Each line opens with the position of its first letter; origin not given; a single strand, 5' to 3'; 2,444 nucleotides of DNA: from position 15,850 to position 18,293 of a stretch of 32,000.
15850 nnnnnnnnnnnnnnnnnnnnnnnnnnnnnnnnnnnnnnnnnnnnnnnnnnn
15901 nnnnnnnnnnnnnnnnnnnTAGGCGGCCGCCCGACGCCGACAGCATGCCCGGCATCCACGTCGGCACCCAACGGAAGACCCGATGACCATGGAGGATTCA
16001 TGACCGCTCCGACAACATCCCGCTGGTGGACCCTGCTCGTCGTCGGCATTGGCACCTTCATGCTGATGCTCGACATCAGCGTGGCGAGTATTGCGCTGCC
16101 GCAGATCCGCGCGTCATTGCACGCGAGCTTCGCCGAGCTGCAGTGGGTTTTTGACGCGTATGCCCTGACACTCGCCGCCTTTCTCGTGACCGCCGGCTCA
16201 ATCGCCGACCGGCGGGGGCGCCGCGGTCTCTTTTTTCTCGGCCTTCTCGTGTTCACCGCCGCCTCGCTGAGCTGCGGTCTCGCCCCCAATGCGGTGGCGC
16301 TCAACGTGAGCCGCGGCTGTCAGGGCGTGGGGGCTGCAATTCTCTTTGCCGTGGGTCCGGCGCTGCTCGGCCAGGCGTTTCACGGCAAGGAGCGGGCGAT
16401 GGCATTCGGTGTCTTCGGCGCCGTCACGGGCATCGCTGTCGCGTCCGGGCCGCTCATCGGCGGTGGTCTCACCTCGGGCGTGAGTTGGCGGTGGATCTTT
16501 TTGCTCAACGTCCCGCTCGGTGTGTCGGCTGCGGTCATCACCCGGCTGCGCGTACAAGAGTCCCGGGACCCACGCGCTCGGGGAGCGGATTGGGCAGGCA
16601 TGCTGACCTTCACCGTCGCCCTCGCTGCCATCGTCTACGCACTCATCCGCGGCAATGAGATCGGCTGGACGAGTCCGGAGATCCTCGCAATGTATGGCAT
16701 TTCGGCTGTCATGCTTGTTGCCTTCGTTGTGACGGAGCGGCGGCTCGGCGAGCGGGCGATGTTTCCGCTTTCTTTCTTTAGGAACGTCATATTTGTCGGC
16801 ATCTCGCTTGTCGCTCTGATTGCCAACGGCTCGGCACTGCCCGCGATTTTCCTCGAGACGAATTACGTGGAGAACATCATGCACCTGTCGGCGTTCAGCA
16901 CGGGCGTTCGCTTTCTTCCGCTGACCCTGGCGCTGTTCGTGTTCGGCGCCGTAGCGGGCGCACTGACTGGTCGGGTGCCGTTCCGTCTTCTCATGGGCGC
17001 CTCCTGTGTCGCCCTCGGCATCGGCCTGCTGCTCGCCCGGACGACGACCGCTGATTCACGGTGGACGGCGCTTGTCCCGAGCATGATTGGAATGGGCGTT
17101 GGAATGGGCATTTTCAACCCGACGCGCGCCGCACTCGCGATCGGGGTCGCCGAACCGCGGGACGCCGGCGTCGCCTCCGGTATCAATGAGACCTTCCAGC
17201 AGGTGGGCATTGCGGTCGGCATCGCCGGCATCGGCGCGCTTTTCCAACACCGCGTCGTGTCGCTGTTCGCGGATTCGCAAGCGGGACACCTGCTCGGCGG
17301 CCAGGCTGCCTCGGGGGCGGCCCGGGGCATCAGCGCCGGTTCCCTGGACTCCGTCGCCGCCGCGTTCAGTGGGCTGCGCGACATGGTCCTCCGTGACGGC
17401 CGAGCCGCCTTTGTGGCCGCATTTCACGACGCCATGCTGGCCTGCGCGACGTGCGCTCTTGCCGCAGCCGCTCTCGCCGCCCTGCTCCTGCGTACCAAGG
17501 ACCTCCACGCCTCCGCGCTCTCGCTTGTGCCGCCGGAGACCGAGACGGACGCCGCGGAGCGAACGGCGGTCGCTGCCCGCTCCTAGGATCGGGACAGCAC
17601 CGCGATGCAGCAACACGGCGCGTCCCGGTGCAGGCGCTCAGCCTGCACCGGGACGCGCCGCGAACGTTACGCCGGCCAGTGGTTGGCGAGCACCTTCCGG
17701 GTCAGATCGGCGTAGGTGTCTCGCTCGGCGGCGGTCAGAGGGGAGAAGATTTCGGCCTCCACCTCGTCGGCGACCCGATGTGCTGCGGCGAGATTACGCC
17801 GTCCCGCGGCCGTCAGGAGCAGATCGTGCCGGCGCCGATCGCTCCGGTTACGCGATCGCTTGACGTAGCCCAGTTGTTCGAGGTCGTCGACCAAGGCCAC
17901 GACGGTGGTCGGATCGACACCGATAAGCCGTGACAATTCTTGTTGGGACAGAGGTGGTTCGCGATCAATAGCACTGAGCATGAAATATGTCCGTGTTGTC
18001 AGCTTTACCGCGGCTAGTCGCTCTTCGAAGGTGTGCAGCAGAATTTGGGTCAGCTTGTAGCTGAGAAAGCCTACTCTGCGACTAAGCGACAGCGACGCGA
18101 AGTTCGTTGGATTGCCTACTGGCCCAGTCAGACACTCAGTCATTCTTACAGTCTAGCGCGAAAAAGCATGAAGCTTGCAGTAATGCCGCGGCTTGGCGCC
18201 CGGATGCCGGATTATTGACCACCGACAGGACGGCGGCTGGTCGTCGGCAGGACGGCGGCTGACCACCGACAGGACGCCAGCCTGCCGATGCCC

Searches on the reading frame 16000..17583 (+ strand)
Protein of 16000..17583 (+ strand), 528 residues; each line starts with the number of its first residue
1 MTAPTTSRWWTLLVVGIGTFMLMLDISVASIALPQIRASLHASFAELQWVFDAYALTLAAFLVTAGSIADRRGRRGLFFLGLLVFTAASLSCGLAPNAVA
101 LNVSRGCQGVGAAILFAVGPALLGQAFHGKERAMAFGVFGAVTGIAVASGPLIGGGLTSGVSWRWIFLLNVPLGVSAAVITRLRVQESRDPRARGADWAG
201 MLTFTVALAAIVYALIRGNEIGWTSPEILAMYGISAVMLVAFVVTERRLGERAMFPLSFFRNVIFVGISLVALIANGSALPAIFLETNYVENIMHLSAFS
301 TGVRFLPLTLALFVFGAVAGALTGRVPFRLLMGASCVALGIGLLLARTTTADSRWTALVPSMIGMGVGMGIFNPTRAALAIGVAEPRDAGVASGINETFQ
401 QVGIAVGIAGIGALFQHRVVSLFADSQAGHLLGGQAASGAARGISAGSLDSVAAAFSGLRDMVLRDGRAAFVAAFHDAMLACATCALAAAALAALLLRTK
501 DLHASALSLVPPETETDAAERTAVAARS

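Call 4: search_protein_families(library=pfam, proteins=[window:16000-17583:+], max_evalue=1)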
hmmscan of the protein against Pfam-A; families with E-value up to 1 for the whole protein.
window:16000-17583:+ (528 aa): 1 family
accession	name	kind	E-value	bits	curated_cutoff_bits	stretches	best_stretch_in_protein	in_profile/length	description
PF07690.21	MFS_1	-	2.2e-45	155.5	33.4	1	16-407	2-346/347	Major Facilitator Superfamily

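Call 5: search_protein_families(library=ncbifam, proteins=[window:16000-17583:+], max_evalue=1)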
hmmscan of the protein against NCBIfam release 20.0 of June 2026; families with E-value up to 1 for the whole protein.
window:16000-17583:+ (528 aa): 48 families (the best 25 are shown)
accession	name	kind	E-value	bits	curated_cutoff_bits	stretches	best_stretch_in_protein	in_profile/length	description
TIGR00711.1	efflux_EmrB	subfamily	3e-64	217.5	230.2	1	12-421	4-414/485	DHA2 family efflux MFS transporter permease subunit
NF000025.1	MFS_efflux_tcmA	exception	4.1e-49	167.7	999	1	8-498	24-516/538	tetracenomycin C efflux MFS transporter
NF000031.1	MFS_efflux_LmrA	exception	6.6e-46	157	850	1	3-409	24-431/484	lincomycin efflux MFS transporter Lmr(A)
NF011571.1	PRK14995.1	subfamily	1.7e-36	126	701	1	8-487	4-478/493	SmvA family efflux MFS transporter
NF007799.0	PRK10504.1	subfamily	2.1e-36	125.9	426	1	2-376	2-370/471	multidrug transporter subunit MdtD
NF033896.2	MFS_LfrA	equivalog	1.1e-34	120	825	1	6-498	16-503/504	efflux MFS transporter LfrA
NF012180.1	tet_MFS_43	exception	8.6e-34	117.4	999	1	8-416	19-428/484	tetracycline efflux MFS transporter Tet(43)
NF012169.0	qepA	equivalog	1.5e-33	116.2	1075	1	5-505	16-510/511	fluoroquinolone efflux MFS transporter QepA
NF000391.1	EmrB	exception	2.1e-30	105.8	925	1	11-409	12-412/501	multidrug efflux MFS transporter permease subunit EmrB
NF040895.2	MFS_effux_SdrM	equivalog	6.6e-30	104.6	550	1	19-418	15-407/441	multidrug efflux MFS transporter SdrM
NF000089.1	qac_MFS_AB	exception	5.5e-29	101.3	900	1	6-483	15-486/514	QacA/B family quaternary ammonium compound efflux MFS transporter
NF000095.1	tet_MFS_OtrB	exception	2.2e-24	85.9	999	1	18-414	34-436/563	oxytetracycline resistance efflux MFS transporter OtrB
NF000009.1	tet_MFS_Tcr3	exception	3.8e-22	78.5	1000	1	20-464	41-489/512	tetracycline efflux MFS transporter Tcr3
TIGR00710.1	efflux_Bcr_CflA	subfamily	1.8e-19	70.5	200.9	1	23-218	18-216/385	Bcr/CflA family efflux MFS transporter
TIGR00880.1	2_A_01_02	superfamily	3.6e-19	69.3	131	1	53-181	6-134/141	multidrug resistance protein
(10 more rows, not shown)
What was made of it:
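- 16000..17586 (+): DHA2/EmrB-type MFS efflux pump (528 aa), probably the fourth gene of the operon. It follows a 77-nt gap and has a GGAGGA ribosome-binding site. Pfam MFS_1, E = 2e-45; NCBIfam TIGR00711, E = 3e-64 (calls 4, 5).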

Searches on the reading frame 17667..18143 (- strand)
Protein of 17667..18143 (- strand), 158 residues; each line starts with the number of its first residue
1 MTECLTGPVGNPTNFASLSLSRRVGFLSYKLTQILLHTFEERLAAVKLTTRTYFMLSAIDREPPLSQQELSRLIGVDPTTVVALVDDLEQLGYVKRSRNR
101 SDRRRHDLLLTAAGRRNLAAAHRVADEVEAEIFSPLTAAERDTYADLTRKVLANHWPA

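Call 4: search_protein_families(library=pfam, proteins=[window:17667-18143:-], max_evalue=1)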
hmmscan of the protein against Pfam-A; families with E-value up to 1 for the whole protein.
window:17667-18143:- (158 aa): 21 families
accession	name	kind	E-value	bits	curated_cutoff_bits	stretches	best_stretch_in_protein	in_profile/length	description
PF12802.13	MarR_2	-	1.7e-13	50.9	27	1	48-105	3-61/61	MarR family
PF01047.28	MarR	-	1e-12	48.1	24.6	1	48-105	1-58/59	MarR family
PF13412.12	HTH_24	-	5.8e-07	29.4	21.9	1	56-95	9-48/48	Winged helix-turn-helix DNA-binding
PF09339.16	HTH_IclR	-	9e-06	25.8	22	1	59-96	12-50/52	IclR helix-turn-helix domain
PF13463.12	HTH_27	-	1.5e-05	25.6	22.2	1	48-114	1-68/68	Winged helix DNA-binding domain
PF13545.12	HTH_Crp_2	-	4.1e-05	23.9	27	1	61-98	19-57/70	Crp-like helix-turn-helix domain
PF25212.1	HVO_A0114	-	0.00013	22.2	27.6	1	47-100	19-72/84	HVO_A0114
PF25213.1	HVO_A0261_N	-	0.0018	18.5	35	1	55-131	16-84/86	HVO_A0261 N-terminal domain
PF22381.2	Staph_reg_Sar_Rot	-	0.0024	18.4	27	1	43-112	7-76/85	Transcriptional regulator SarA/Rot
PF13730.12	HTH_36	-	0.003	17.8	25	1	66-94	27-55/55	Helix-turn-helix domain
PF08279.18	HTH_11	-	0.0051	17.1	25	1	60-93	11-44/55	HTH domain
PF04182.18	B-block_TFIIIC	-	0.0088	16.5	22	1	66-99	20-53/73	B-block binding subunit of TFIIIC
PF13601.12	HTH_34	-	0.0092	16.6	27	1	67-118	17-69/80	Winged helix DNA-binding domain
PF03551.20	PadR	-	0.011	16.2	27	1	75-119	28-74/75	Transcriptional regulator PadR-like family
PF01325.25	Fe_dep_repress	-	0.012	16.3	26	1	63-98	21-56/60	Iron dependent repressor, N-terminal DNA binding domain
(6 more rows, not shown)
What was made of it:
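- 17667..18143 (-): MarR-family regulator (158 aa), convergent with the MFS gene. It is the likely regulator of the pump or operon. Pfam MarR_2/MarR, E about 1e-13 (call 4).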

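Call 5: search_protein_families(library=ncbifam, proteins=[window:17667-18143:-], max_evalue=1)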
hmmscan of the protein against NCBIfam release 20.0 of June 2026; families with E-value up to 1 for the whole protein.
window:17667-18143:- (158 aa): 24 families
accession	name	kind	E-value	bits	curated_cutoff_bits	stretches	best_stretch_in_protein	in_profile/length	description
NF053777.1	Saro0803TransReg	equivalog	1.9e-18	66.5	200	1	24-151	11-138/140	Saro_0803 family transcriptional regulator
NF045593.1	bilirub_TF_BilQ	equivalog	7e-16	58.2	125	1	39-153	19-133/135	bilirubin utilization transcriptional regulator BilQ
NF002926.0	PRK03573.1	equivalog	1.7e-11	44.2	120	1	30-154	11-136/144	transcriptional regulator SlyA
NF041230.1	BagL_FevM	exception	8.5e-11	42.1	230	1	47-135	37-125/145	MarR family transcriptional regulator BagL/FevM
NF052638.1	TransRegOhrRVib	equivalog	8.6e-10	38.5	200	1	17-132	4-119/141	transcriptional regulator OhrR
NF008122.0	PRK10870.1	equivalog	7.5e-09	35.5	157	1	65-153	72-160/176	transcriptional repressor MprA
TIGR02337.1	HpaR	equivalog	1.5e-07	31.3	121.2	1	33-142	11-120/130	homoprotocatechuate degradation operon regulator HpaR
NF008565.1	PRK11512.1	equivalog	2.1e-07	31.1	240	1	36-152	26-143/144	multiple antibiotic resistance transcriptional regulator MarR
NF050133.1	TransRegFabT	equivalog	5.7e-06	26.7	200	1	55-135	34-114/138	fatty acid biosynthesis transcriptional regulator FabT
TIGR04472.1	reg_rSAM_mob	hypoth_equivalog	0.0002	21.4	240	1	25-137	3-118/141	radical SAM mobile pair system MarR family transcriptional regulator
NF007342.0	PRK09834.1-4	equivalog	0.00022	20.3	251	1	43-150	8-101/263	DNA-binding transcriptional regulator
NF007341.0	PRK09834.1-3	equivalog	0.00072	18.8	269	1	65-100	28-63/274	DNA-binding transcriptional regulator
NF011671.1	PRK15090.1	equivalog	0.0035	16.6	275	1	41-121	5-84/256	DNA-binding transcriptional regulator KdgR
NF010349.0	PRK13777.1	equivalog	0.0046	16.3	153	1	65-137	61-133/190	HTH-type transcriptional regulator Hpr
NF052438.1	TransRegRv0880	equivalog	0.008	16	220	1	48-145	32-129/143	Rv0880 family HTH-type transcriptional regulator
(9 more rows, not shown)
